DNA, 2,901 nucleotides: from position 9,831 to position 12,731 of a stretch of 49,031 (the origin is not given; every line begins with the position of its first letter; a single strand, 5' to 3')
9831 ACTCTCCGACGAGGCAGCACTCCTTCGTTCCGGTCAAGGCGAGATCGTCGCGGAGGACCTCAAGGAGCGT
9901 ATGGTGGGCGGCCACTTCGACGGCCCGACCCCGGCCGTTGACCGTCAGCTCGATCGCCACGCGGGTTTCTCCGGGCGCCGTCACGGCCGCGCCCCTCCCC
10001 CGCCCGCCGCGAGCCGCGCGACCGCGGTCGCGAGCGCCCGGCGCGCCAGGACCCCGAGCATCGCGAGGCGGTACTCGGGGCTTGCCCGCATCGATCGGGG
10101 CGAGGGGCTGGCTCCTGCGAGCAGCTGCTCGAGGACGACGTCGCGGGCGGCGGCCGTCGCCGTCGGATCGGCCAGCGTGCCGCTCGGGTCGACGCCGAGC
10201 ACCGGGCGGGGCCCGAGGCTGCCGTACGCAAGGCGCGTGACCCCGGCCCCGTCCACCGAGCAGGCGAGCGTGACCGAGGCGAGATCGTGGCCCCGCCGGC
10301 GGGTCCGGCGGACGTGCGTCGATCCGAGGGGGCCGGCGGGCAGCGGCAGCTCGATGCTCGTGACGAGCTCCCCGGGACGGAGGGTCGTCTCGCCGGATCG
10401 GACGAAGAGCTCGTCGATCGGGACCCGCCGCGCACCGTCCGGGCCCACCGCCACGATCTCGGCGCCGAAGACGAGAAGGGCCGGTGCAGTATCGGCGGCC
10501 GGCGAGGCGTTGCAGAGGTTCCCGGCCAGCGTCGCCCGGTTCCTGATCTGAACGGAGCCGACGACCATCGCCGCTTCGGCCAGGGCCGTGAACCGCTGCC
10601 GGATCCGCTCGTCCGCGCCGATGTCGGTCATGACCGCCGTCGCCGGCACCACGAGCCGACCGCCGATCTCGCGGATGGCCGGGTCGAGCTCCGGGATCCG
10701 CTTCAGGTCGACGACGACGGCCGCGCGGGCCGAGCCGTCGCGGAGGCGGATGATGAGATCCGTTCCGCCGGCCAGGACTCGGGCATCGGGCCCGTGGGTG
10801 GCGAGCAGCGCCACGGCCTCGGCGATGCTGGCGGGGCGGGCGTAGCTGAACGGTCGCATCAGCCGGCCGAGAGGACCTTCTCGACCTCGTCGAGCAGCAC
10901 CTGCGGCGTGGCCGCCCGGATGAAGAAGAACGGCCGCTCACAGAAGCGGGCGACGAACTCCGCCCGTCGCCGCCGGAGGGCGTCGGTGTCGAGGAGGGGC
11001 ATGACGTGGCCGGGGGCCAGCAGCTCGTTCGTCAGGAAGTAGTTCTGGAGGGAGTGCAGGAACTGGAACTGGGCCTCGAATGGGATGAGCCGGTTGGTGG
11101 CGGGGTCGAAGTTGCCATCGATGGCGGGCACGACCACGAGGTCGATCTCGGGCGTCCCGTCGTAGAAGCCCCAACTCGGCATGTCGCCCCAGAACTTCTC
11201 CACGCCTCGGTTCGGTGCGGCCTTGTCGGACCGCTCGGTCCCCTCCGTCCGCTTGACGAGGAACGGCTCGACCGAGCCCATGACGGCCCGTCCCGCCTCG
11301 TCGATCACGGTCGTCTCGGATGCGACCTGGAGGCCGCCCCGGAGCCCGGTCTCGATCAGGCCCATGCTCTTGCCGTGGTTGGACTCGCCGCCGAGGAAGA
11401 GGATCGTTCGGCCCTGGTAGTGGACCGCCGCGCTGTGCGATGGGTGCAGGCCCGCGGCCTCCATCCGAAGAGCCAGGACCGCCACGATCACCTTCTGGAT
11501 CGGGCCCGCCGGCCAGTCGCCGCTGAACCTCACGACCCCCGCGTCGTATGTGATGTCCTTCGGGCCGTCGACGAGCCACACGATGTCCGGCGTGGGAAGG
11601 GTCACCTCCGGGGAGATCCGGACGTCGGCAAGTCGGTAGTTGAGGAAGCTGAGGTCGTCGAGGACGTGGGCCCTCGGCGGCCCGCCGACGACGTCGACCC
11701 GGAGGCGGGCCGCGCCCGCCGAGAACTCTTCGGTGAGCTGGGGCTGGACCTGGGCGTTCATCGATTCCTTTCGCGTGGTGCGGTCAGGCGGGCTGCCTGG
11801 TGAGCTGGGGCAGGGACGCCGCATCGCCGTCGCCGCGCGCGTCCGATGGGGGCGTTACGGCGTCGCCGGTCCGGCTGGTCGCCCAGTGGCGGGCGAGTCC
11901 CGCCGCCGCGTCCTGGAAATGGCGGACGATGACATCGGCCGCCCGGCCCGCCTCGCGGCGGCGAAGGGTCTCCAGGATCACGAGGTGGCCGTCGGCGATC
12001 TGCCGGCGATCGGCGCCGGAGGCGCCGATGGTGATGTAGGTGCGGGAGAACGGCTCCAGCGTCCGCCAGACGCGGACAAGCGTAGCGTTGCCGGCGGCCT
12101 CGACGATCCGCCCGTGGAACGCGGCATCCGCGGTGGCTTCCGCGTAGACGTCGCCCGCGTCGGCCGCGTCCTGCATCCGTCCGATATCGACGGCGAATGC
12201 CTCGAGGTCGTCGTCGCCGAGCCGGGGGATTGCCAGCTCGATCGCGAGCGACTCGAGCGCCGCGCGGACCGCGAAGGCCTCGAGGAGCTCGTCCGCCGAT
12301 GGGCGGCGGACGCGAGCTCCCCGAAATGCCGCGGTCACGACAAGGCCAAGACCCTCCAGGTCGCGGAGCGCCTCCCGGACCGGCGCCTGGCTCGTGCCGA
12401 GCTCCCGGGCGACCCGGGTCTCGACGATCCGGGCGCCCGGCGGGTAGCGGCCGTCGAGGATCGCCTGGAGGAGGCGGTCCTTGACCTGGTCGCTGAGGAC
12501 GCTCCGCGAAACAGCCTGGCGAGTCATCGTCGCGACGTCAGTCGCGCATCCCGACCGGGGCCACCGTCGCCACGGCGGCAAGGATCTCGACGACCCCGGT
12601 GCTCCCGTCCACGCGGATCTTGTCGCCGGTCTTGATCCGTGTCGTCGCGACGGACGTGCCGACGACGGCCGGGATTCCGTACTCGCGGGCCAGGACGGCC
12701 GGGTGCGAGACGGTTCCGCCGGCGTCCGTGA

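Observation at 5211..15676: Nine-gene coupled operon joining three phosphotransfer-type proteins to a molybdenum hydroxylase and ring-opening/redox enzymes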

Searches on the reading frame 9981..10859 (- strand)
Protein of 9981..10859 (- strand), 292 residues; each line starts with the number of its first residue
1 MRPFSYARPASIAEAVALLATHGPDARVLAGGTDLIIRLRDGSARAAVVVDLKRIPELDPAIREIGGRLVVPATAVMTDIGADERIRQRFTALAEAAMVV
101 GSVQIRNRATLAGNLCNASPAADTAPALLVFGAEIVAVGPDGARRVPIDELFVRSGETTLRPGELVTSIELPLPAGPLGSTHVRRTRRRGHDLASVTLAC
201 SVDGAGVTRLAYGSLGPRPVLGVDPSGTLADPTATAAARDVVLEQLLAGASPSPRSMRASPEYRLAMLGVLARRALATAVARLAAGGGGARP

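Call 6: search_protein_families(library=pfam, proteins=[window:9981-10859:-], max_evalue=0.01)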
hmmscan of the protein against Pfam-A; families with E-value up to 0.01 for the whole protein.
window:9981-10859:- (292 aa): 2 families
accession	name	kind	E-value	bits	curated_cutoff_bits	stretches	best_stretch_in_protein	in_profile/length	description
PF00941.27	FAD_binding_5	-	3.1e-46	157.7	27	1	3-173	2-169/170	FAD binding domain in molybdopterin dehydrogenase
PF03450.22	CO_deh_flav_C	-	3.1e-10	40.5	25.5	1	184-278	4-101/102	CO dehydrogenase flavoprotein C-terminal domain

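Call 7: search_protein_families(library=ncbifam, proteins=[window:9981-10859:-], max_evalue=0.01)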
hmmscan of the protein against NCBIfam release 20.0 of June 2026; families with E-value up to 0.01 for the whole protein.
window:9981-10859:- (292 aa): 8 families
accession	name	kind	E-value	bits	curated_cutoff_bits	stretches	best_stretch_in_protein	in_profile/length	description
NF043083.1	XdhB_XDHase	equivalog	4.9e-49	167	310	1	5-282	6-286/289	xanthine dehydrogenase subunit XdhB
NF007427.0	PRK09971.1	equivalog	4.9e-47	160.5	287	1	5-282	6-286/292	xanthine dehydrogenase FAD-binding subunit XdhB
TIGR03195.1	4hydrxCoA_B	equivalog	1.2e-37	129.8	404.55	2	3-117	4-116/321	4-hydroxybenzoyl-CoA reductase subunit beta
NF041019.1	glyceraldDH_beta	equivalog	3.8e-37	128.1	350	1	4-278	6-279/280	glyceraldehyde dehydrogenase subunit beta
TIGR02963.1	xanthine_xdhA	equivalog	1.3e-34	119.6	467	1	7-271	196-460/468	xanthine dehydrogenase small subunit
TIGR03199.1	pucC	equivalog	1e-16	61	306.05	1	9-189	1-174/264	xanthine dehydrogenase subunit C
TIGR03312.1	Se_sel_red_FAD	hypoth_equivalog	4.9e-12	45.6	241.5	1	6-271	4-242/257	molybdopterin-dependent oxidoreductase FAD-binding subunit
TIGR02969.1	mam_aldehyde_ox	subfamily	1.6e-08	32.5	1912.3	1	84-218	324-465/1330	aldehyde oxidase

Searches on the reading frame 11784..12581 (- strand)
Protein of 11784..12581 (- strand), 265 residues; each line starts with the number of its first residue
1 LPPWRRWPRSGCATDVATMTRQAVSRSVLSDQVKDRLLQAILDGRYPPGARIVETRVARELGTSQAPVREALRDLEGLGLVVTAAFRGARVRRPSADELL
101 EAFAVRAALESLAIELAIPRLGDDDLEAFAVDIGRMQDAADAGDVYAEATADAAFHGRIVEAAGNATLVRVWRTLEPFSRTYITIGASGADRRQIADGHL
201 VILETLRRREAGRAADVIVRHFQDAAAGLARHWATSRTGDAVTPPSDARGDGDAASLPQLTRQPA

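Call 6: search_protein_families(library=pfam, proteins=[window:11784-12581:-], max_evalue=0.01)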
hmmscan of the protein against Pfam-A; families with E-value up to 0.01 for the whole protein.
window:11784-12581:- (265 aa): 2 families
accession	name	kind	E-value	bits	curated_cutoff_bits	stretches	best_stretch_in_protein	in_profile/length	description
PF07729.17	FCD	-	1.4e-22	80.9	24.3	1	101-223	1-124/125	FCD domain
PF00392.27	GntR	-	2e-13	50.2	27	1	29-91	1-64/64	Bacterial regulatory proteins, gntR family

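Call 7: search_protein_families(library=ncbifam, proteins=[window:11784-12527:-], max_evalue=0.01)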
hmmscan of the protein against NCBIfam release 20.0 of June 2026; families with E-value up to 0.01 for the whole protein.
window:11784-12527:- (247 aa): 16 families
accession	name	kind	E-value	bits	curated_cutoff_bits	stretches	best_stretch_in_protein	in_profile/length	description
TIGR03338.1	phnR_burk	equivalog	1.9e-30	106.1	271.5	1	6-207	7-209/212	phosphonate utilization associated transcriptional regulator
NF003011.0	PRK03837.1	subfamily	2.6e-17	63.2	260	2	3-87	6-91/241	transcriptional regulator NanR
NF008504.0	PRK11414.1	equivalog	4.9e-14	52.6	225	1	11-152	12-153/221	GntR family transcriptional regulator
NF008576.0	PRK11534.1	equivalog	2.6e-12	46.9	218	1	17-165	14-166/225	DNA-binding transcriptional regulator CsiR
NF007001.0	PRK09464.1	equivalog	2.8e-12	46.8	330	1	1-163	1-179/254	pyruvate dehydrogenase complex transcriptional repressor PdhR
NF007741.0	PRK10421.1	equivalog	7.6e-10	38.6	311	2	8-74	5-72/262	transcriptional regulator LldR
NF007442.0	PRK09990.1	equivalog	9.6e-09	35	301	1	7-196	7-220/256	transcriptional regulator GlcC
TIGR02018.2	his_ut_repres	equivalog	1.5e-07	31.1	220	1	13-80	2-70/226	histidine utilization transcriptional repressor HutC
NF053730.1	TransRegRv1152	equivalog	4.2e-05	23.5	170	1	9-76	15-83/120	Rv1152 family transcriptional regulator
NF047906.1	CdPbTransRegCmtR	equivalog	0.00055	19.8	150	1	10-84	17-84/104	Cd(II)/Pb(II)-sensing metalloregulatory transcriptional regulator CmtR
NF008491.0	PRK11402.1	subfamily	0.0015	18.1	269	1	5-80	6-82/243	GntR family transcriptional regulator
NF047563.1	modulin_PmtR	equivalog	0.0016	18.4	200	1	7-79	9-82/125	PSM export ABC transporter transcriptional regulator PmtR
NF007588.0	PRK10225.1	equivalog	0.0027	17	442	0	13-97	12-97/257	Uxu operon transcriptional regulator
NF008571.0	PRK11523.1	equivalog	0.0063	16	396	0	11-153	9-162/258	transcriptional regulator ExuR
NF052282.1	PLP_TF_PdxR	equivalog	0.0087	15.1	320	0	11-79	2-71/448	MocR-like pyridoxine biosynthesis transcription factor PdxR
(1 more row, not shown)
